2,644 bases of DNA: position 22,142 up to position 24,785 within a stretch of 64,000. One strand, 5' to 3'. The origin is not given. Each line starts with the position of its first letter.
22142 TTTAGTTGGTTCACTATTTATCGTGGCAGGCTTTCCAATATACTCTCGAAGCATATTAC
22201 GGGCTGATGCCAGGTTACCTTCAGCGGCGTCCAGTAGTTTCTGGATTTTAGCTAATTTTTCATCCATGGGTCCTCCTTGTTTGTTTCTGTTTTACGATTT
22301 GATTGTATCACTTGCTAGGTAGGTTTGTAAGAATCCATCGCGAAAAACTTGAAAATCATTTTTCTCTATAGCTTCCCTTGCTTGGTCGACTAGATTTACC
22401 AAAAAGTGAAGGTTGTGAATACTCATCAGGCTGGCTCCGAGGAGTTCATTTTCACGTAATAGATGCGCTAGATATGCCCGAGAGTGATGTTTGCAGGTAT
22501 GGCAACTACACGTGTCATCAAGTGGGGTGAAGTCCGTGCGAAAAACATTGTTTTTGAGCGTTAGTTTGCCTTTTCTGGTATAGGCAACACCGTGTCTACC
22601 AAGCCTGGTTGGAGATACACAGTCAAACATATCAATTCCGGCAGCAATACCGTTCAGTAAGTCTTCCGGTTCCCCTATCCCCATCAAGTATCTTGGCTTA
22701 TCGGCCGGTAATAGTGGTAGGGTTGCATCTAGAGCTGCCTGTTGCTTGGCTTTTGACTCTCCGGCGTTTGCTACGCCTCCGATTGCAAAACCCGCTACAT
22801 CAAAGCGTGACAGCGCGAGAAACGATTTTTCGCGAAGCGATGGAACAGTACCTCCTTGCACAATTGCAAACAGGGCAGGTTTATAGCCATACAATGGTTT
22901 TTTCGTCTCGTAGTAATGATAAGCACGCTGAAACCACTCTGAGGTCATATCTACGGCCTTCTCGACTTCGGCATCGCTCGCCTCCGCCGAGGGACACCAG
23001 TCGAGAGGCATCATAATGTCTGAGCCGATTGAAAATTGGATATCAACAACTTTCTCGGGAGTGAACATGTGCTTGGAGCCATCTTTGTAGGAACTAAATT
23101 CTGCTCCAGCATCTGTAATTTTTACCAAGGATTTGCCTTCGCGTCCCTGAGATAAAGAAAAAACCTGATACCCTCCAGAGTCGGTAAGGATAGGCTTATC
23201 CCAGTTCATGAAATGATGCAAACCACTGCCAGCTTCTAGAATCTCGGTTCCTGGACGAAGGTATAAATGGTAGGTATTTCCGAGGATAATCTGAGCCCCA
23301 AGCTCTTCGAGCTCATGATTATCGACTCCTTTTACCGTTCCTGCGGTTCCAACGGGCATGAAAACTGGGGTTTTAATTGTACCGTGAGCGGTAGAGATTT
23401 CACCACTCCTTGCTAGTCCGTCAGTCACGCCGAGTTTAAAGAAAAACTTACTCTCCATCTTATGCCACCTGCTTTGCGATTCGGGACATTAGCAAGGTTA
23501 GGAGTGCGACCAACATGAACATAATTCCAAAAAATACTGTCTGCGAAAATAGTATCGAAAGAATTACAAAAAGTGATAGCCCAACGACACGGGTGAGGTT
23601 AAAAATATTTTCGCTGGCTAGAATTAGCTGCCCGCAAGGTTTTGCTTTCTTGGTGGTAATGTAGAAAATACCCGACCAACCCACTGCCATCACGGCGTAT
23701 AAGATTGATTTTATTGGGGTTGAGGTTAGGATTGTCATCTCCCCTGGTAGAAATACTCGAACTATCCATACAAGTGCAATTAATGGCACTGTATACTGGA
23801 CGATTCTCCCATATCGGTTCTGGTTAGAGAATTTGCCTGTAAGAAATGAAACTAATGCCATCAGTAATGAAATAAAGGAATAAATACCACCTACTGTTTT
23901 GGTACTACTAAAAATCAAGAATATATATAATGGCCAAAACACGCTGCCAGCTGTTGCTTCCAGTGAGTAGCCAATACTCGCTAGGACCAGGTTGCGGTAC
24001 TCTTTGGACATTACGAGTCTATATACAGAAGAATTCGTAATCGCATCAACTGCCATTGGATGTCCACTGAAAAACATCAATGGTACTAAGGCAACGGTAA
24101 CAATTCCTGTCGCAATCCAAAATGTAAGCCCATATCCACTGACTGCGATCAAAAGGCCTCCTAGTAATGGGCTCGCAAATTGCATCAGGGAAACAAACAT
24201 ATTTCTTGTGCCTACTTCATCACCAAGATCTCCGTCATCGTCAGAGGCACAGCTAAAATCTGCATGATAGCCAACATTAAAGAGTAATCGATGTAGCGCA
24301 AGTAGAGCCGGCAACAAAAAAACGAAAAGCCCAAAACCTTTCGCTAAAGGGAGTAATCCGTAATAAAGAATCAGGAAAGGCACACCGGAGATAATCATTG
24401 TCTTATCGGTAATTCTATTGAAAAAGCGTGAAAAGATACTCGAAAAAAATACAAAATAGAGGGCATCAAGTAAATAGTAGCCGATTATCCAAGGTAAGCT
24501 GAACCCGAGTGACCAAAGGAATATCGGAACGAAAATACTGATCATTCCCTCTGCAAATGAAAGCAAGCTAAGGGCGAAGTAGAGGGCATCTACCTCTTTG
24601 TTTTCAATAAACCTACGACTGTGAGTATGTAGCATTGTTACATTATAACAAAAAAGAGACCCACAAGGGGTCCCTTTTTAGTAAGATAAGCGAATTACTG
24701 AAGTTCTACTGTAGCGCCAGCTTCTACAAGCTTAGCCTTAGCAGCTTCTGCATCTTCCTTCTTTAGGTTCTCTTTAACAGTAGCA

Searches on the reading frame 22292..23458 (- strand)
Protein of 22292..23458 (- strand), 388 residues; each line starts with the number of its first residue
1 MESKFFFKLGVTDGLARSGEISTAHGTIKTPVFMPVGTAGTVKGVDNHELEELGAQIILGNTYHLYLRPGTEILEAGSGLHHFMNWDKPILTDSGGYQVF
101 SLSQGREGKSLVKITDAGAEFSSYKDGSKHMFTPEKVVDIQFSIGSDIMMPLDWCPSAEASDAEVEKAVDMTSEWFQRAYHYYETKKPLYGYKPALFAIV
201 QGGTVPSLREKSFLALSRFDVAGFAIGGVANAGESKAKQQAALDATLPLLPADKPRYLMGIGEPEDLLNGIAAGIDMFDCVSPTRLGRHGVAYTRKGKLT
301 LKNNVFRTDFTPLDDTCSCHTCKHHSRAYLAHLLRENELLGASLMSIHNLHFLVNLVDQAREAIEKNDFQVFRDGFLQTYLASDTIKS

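Call 23: search_protein_families(library=pfam, proteins=[window:22292-23458:-], max_evalue=0.001)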
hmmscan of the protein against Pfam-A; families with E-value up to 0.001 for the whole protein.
window:22292-23458:- (388 aa): 1 family
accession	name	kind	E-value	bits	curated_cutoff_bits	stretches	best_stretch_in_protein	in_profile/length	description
PF01702.25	TGT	-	3.6e-144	480.7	26.3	1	14-380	2-355/357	Queuine tRNA-ribosyltransferase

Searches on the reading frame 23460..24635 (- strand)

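Call 23: search_protein_families(library=pfam, proteins=[window:23460-24635:-], max_evalue=0.001)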
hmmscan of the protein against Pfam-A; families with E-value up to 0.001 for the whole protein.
window:23460-24635:- (391 aa): 1 family
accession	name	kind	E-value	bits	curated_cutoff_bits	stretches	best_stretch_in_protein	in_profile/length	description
PF07690.21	MFS_1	-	0.0004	19.9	33.4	1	141-324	123-312/347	Major Facilitator Superfamily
